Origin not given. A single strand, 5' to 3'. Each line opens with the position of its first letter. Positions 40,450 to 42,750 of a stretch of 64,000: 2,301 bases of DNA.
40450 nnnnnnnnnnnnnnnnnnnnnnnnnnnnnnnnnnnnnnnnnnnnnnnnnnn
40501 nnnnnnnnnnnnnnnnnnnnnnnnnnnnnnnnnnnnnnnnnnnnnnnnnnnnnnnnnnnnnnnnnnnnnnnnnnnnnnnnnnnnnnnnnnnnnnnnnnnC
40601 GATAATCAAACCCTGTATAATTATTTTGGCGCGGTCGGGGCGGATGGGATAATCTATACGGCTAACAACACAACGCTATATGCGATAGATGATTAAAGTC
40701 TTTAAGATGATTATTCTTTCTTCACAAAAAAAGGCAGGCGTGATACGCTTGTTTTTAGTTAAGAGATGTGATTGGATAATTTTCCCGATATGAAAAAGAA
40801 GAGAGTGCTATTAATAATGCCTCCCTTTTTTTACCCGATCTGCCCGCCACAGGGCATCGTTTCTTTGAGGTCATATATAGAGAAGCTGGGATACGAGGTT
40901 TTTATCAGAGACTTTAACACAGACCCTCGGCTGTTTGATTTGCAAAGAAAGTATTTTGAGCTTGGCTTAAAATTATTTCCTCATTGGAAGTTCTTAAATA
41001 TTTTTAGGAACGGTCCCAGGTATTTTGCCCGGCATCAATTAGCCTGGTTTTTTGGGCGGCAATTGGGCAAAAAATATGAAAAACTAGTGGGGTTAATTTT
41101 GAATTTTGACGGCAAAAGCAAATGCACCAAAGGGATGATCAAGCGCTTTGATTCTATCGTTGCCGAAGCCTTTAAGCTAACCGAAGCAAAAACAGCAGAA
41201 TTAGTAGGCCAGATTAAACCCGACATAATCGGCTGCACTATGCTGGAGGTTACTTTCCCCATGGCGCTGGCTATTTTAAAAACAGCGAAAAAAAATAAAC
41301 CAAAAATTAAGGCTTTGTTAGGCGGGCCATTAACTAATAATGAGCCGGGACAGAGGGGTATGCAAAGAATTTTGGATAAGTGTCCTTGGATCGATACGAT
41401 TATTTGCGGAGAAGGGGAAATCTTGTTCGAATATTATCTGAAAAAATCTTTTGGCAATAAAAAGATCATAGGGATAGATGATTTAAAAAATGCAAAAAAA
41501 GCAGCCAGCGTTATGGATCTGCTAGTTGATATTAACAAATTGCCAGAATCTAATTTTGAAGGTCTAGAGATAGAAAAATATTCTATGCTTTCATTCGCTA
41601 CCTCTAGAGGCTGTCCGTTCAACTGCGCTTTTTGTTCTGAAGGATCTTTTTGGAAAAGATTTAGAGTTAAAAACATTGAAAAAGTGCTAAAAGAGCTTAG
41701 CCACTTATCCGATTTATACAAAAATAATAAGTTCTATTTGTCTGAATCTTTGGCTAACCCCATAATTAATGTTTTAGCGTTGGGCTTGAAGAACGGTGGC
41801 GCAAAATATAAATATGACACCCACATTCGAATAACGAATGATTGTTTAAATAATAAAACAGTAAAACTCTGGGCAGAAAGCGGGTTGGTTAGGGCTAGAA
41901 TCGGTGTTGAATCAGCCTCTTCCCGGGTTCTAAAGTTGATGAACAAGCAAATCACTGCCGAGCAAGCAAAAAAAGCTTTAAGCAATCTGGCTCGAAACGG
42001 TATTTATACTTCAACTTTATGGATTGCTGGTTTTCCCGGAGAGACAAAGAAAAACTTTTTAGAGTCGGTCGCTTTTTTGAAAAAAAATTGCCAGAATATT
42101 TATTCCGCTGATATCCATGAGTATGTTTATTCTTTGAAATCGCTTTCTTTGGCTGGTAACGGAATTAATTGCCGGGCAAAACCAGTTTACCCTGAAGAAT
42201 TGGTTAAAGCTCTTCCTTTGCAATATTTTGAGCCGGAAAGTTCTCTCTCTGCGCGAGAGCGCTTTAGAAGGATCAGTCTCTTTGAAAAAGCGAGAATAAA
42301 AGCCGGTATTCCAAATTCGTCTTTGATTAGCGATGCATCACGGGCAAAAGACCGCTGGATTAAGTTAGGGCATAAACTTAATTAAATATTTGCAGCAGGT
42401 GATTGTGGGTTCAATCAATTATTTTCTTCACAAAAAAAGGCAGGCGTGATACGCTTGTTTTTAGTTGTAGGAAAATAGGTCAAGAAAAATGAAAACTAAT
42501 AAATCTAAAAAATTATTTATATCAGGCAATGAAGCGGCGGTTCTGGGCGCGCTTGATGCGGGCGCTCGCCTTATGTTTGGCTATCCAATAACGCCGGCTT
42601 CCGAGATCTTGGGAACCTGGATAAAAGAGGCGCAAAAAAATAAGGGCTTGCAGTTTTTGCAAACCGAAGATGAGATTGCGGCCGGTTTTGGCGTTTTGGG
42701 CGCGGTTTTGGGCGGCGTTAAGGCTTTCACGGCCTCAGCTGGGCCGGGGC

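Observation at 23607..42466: Recently duplicated B12-binding radical SAM genes bracket a 15.5-kb module (NulO genes plus giant secreted protein); the second copy is flanked by a 44-bp direct repeat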

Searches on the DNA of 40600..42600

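Call 84: search_rna_families(source=window, start=40600, end=42600, threshold=evalue, max_evalue=1)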
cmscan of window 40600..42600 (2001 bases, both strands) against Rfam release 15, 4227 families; matches with E-value up to 1: 1.
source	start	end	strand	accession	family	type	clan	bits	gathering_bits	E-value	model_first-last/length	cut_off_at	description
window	42412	42471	+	RF02056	STnc390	Gene; sRNA;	-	23.7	50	0.031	1-60/60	no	Salmonella sRNA STnc390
